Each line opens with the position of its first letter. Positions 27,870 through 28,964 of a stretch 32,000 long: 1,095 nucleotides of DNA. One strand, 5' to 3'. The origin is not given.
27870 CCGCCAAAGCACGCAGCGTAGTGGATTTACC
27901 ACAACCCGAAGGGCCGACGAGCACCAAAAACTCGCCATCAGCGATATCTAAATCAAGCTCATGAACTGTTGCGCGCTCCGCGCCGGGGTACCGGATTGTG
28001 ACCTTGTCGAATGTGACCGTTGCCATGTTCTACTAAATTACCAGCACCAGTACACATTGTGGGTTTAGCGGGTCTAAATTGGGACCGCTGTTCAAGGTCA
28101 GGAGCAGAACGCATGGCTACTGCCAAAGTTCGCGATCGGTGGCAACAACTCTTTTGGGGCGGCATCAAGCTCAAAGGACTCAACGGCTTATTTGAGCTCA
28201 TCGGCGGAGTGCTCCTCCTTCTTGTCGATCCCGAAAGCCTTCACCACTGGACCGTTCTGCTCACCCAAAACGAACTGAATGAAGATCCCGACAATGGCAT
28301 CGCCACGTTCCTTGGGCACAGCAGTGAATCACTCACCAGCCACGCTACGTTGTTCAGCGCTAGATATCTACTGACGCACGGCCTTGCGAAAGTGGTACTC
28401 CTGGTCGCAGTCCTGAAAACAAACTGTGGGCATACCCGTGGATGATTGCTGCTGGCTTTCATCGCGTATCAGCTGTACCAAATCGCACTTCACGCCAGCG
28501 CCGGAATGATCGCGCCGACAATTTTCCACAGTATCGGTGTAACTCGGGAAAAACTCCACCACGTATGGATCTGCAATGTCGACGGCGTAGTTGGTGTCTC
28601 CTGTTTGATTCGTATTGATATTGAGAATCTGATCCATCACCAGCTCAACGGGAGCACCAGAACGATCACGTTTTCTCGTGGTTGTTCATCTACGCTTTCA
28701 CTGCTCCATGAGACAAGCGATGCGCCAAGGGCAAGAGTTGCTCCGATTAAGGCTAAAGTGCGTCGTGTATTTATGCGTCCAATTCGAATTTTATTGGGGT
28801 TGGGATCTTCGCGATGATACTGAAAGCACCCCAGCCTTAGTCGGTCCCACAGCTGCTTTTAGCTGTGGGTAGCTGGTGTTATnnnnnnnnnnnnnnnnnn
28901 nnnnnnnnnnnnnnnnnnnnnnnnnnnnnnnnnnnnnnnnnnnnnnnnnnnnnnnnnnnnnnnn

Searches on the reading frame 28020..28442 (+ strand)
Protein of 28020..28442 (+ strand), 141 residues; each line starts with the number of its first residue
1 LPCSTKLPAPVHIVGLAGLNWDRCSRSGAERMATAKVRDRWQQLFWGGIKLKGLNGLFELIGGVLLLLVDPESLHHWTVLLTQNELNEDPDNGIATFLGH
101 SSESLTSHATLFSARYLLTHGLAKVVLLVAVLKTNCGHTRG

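Call 73: search_protein_families(library=pfam, proteins=[window:28020-28442:+], max_evalue=1)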
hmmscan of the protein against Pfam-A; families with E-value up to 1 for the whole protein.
window:28020-28442:+ (141 aa): 1 family
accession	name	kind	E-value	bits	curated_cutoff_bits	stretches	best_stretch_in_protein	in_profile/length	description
PF09900.14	DUF2127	-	1.3e-11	45.3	24.3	1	51-133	8-90/140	Predicted membrane protein (DUF2127)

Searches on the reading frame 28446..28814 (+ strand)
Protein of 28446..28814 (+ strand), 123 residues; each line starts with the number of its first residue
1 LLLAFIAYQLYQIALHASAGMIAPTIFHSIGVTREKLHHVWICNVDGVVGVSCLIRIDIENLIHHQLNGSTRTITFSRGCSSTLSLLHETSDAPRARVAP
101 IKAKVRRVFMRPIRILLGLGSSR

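Call 73: search_protein_families(library=pfam, proteins=[window:28446-28814:+], max_evalue=1)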
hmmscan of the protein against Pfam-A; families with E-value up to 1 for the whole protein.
window:28446-28814:+ (123 aa): 2 families
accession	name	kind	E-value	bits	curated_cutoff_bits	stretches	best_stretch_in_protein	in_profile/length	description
PF24869.1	DUF7734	-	0.094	12.6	27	1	62-108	17-61/89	Domain of unknown function (DUF7734)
PF10561.15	C2orf69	-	0.19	11.5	25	1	70-108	197-236/301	C2orf69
